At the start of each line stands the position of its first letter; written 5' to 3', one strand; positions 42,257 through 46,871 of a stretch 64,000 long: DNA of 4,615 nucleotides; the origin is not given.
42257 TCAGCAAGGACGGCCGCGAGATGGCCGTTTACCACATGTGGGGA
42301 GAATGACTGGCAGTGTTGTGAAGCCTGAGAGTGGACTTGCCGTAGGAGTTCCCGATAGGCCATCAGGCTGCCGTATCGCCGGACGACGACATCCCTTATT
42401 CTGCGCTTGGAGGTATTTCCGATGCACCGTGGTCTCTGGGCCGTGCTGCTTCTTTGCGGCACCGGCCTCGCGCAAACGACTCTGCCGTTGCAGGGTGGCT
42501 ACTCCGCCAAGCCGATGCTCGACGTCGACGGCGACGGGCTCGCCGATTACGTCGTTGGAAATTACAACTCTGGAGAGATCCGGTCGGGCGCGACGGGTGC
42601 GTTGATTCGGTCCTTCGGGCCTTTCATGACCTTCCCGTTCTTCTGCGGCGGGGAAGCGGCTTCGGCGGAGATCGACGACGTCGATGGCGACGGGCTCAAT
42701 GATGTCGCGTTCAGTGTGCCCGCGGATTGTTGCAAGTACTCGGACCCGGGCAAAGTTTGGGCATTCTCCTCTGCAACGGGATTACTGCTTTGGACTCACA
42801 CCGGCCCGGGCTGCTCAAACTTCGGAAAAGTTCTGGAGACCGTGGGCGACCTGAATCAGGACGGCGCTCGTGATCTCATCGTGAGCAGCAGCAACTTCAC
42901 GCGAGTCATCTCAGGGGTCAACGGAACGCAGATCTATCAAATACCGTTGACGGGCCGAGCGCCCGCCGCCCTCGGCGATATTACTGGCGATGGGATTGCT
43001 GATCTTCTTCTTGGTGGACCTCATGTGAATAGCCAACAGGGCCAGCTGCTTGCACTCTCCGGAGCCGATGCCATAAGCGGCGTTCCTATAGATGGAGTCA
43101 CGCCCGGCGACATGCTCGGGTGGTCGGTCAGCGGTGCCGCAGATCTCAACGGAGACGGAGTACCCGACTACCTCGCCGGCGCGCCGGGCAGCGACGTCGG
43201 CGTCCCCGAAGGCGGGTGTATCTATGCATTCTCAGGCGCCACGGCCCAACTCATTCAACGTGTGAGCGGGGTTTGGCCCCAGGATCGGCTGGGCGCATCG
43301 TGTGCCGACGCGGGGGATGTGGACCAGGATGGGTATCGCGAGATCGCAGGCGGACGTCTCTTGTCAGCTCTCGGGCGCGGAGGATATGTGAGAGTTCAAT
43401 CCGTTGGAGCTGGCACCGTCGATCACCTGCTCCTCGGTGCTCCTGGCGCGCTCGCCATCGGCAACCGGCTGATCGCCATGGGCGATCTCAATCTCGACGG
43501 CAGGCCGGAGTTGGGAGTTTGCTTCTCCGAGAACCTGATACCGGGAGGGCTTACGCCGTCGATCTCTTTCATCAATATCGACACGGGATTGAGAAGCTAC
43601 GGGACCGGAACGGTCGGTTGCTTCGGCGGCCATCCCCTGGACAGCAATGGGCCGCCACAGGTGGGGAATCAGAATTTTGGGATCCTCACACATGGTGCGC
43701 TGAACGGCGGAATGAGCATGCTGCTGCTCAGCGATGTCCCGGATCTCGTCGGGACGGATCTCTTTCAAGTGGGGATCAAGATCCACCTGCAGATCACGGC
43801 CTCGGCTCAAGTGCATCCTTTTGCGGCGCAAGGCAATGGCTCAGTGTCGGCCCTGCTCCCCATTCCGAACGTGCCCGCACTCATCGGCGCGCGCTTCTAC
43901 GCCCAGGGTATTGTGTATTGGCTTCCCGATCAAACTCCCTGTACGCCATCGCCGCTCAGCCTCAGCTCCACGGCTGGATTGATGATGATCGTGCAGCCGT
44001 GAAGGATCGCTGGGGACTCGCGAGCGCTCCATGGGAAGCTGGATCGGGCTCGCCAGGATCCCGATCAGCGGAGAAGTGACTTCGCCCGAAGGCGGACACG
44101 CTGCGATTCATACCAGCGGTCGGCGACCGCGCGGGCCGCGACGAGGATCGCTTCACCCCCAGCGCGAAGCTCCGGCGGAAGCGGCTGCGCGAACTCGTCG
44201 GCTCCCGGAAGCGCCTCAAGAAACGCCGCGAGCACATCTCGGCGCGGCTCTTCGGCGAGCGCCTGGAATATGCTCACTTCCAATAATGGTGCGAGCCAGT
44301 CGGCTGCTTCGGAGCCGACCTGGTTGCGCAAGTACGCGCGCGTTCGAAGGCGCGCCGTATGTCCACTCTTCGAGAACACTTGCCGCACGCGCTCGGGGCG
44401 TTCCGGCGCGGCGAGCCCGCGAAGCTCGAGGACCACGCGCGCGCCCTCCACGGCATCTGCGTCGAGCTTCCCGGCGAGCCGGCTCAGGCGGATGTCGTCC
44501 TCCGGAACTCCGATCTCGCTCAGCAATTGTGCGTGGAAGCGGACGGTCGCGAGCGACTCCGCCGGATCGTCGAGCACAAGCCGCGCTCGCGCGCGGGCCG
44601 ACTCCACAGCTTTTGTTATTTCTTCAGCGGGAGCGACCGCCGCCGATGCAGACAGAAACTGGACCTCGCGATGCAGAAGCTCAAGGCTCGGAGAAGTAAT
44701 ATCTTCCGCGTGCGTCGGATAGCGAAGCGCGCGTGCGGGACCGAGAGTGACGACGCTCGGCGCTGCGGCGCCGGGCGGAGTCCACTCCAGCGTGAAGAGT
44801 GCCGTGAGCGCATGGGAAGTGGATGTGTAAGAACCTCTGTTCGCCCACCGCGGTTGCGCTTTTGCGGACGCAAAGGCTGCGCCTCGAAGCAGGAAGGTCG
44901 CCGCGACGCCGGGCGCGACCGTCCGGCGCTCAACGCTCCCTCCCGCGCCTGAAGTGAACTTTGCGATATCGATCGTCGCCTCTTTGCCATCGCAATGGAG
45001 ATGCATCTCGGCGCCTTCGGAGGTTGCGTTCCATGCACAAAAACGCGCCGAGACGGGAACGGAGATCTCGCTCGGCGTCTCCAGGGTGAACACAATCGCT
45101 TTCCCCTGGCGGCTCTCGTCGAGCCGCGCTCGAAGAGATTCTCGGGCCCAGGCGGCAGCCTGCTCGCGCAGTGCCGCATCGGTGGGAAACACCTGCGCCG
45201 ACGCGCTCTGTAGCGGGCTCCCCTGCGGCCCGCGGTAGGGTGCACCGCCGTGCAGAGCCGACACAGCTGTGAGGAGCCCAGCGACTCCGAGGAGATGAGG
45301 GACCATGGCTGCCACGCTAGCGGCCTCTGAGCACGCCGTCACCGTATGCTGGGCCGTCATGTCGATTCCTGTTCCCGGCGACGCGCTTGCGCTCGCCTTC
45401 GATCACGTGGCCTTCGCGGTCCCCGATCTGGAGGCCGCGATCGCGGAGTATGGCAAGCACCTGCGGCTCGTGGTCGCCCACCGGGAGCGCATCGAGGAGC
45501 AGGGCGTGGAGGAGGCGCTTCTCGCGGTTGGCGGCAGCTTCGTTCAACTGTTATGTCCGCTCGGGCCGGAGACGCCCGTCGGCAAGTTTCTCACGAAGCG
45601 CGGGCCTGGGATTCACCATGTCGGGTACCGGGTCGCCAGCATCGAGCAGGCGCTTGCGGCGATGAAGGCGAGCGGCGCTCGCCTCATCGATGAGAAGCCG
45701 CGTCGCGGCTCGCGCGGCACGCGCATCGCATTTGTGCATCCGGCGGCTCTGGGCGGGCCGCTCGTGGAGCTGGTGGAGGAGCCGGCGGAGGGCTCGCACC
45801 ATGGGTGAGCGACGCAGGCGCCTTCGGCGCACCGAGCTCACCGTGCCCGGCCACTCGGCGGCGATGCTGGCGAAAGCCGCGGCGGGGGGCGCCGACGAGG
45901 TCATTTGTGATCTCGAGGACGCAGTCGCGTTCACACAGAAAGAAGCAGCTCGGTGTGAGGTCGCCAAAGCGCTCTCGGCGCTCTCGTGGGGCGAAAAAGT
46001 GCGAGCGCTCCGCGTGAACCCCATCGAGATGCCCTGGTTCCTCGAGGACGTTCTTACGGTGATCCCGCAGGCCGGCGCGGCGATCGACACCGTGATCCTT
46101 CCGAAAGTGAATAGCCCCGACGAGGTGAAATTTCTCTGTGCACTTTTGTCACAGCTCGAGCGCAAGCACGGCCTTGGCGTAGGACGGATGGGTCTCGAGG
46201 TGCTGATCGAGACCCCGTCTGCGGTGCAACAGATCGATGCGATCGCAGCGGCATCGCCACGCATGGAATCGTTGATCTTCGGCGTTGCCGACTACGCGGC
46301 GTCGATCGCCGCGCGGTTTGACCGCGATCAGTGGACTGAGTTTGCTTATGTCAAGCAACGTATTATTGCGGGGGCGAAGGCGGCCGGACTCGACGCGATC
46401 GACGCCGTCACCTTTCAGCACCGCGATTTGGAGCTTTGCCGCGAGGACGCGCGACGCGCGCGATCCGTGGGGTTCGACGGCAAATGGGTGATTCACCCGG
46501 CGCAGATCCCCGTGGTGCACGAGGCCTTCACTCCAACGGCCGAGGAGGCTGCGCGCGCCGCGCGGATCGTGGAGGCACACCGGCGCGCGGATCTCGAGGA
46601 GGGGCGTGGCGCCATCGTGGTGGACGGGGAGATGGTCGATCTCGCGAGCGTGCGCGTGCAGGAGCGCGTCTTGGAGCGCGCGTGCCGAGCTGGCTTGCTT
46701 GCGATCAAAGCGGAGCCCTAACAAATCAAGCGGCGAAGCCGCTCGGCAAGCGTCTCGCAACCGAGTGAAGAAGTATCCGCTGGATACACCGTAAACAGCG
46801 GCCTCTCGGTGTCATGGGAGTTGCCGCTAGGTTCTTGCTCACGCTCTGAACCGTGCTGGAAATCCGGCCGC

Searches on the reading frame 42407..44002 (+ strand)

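Call 78: search_protein_families(library=pfam, proteins=[window:42407-44002:+], max_evalue=0.0001)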
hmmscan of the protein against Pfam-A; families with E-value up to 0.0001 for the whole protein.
window:42407-44002:+ (531 aa): 3 families
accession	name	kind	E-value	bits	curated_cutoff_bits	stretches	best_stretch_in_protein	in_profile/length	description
PF01839.29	FG-GAP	-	7.2e-24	83.7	22.1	1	238-270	2-32/37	FG-GAP repeat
PF13517.12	FG-GAP_3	-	3.8e-17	63.1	26.9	1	148-201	1-60/61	FG-GAP-like repeat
PF23727.1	Beta-prop_FAM234A_B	-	8.3e-05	21.7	26.4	0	106-176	91-167/467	FAM234A/B beta-propeller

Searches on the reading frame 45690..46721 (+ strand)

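Call 78: search_protein_families(library=pfam, proteins=[window:45690-46721:+], max_evalue=0.0001)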
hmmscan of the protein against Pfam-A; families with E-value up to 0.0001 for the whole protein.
window:45690-46721:+ (343 aa): 4 families
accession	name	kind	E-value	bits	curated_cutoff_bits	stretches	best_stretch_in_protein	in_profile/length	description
PF03328.21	HpcH_HpaI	-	3.8e-43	147.8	25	1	50-270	4-221/221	HpcH/HpaI aldolase/citrate lyase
PF22484.2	DUF6986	-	1.8e-13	50.6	27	1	134-282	166-332/408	Domain of unknown function (DUF6986)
PF15617.12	C-C_Bond_Lyase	-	6.1e-12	45.8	28.4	1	57-299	21-287/320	C-C_Bond_Lyase of the TIM-Barrel fold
PF01274.28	MS_TIM-barrel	-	1.3e-10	41.1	26.4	1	135-285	50-224/248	Malate synthase, TIM barrel domain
